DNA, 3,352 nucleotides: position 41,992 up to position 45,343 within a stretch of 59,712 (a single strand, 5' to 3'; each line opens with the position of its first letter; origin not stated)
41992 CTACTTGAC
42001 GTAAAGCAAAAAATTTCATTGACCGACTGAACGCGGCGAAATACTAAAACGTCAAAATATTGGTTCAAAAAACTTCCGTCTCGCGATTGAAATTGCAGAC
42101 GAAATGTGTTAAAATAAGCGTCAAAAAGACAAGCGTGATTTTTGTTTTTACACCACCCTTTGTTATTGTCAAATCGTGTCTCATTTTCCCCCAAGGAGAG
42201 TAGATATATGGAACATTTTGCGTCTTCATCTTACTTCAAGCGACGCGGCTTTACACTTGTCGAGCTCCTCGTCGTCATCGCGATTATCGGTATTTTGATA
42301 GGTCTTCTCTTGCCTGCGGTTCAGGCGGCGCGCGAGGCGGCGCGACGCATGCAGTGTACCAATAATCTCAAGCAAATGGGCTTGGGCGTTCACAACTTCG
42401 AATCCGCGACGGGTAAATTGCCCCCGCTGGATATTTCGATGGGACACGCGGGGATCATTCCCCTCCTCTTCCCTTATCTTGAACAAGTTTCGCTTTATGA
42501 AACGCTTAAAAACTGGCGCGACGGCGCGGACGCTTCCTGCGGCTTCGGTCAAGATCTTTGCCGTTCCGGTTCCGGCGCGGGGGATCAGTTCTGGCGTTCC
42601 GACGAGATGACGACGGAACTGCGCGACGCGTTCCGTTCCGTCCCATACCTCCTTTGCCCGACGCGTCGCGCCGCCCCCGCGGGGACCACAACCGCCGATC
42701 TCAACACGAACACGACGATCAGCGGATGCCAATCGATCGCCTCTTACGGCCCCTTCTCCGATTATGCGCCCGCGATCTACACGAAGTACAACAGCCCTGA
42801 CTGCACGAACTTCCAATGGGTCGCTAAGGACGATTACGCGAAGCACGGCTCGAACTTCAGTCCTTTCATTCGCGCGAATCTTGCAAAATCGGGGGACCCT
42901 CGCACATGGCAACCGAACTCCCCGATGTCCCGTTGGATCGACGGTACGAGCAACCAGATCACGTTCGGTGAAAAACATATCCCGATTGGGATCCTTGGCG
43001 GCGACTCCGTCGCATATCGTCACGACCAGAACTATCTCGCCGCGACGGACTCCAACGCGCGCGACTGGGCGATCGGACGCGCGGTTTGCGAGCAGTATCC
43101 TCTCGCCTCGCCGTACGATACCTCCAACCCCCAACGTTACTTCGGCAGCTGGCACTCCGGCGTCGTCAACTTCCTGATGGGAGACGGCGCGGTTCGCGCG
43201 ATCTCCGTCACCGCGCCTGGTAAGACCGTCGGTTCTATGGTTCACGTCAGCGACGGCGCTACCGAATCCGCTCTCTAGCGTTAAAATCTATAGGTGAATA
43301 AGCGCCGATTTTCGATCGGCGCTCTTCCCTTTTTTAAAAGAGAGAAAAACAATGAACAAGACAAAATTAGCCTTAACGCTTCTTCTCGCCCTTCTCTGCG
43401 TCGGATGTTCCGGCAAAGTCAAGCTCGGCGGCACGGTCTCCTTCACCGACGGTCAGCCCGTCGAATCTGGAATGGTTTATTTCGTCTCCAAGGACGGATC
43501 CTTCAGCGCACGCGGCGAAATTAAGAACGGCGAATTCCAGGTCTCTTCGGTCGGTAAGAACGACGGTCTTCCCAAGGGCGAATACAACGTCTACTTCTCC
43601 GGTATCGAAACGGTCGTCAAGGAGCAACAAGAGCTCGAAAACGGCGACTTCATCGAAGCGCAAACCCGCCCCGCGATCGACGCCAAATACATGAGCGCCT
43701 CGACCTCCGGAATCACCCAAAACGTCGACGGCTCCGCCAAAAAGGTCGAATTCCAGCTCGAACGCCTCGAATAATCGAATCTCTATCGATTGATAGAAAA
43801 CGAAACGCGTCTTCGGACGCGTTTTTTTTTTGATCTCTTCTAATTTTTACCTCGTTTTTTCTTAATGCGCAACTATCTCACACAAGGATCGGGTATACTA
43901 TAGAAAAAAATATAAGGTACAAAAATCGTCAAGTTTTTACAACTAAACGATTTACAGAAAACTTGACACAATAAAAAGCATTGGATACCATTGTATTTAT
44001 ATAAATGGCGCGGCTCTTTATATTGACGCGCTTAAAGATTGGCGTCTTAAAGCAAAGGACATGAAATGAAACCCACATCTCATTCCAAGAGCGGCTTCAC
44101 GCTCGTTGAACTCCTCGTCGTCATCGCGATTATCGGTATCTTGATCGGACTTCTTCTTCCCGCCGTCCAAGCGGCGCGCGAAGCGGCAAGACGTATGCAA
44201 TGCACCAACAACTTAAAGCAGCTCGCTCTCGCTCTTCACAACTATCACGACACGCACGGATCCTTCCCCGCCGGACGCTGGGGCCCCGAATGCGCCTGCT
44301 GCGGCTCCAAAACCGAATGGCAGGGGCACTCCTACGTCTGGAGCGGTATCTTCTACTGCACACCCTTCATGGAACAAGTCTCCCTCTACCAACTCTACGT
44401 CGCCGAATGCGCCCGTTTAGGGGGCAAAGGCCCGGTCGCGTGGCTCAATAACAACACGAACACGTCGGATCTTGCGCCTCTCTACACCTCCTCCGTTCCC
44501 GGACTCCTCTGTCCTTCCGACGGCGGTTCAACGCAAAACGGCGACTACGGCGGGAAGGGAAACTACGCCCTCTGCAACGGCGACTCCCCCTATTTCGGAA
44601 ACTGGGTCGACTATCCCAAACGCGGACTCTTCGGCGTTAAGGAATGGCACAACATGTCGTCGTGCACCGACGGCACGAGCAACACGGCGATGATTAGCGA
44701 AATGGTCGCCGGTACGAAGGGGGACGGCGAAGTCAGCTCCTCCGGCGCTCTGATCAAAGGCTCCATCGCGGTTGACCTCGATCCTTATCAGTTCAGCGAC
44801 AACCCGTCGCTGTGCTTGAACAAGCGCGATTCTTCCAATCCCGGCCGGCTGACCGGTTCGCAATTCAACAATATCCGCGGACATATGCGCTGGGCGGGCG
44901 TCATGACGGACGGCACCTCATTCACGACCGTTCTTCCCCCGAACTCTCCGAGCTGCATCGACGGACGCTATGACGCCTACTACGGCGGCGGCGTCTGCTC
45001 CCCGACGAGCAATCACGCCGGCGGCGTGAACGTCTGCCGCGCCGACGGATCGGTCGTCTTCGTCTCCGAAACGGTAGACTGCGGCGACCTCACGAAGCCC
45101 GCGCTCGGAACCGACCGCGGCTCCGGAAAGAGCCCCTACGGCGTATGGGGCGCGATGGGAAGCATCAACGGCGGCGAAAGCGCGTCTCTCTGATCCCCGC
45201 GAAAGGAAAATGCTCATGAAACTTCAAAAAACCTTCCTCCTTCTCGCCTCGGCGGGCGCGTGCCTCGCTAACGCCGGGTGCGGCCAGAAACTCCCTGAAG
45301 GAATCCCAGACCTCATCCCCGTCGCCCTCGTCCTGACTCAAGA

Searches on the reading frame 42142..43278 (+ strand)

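Call 15: search_protein_families(library=pfam, proteins=[window:42142-43278:+], max_evalue=0.00001)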
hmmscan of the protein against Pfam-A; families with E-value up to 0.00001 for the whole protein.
window:42142-43278:+ (378 aa): 2 families
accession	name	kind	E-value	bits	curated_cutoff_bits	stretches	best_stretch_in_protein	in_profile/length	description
PF07596.16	SBP_bac_10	-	1.2e-32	114.4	23.3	1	61-355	1-262/268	Protein of unknown function (DUF1559)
PF07963.17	N_methyl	-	6.3e-09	35.5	21.2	1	33-57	3-27/27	Prokaryotic N-terminal methylation motif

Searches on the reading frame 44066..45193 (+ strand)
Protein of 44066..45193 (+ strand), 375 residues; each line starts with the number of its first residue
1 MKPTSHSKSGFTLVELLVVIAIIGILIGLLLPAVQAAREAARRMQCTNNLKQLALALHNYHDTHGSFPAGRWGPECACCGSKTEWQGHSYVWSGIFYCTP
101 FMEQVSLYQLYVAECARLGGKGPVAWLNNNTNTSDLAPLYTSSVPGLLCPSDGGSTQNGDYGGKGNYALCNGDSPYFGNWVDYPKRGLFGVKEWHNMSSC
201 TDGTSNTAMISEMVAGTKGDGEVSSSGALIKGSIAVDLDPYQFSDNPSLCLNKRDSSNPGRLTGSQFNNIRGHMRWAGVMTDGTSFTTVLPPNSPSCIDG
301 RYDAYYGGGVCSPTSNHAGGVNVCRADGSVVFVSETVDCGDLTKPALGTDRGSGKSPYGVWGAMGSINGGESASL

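Call 15: search_protein_families(library=pfam, proteins=[window:44066-45193:+], max_evalue=0.00001)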
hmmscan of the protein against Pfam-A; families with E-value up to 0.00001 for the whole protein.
window:44066-45193:+ (375 aa): 2 families
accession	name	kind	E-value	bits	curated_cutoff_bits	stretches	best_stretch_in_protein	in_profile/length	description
PF07596.16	SBP_bac_10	-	2.7e-49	169.1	23.3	1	35-338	1-266/268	Protein of unknown function (DUF1559)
PF07963.17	N_methyl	-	6.2e-08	32.3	21.2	1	7-31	3-27/27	Prokaryotic N-terminal methylation motif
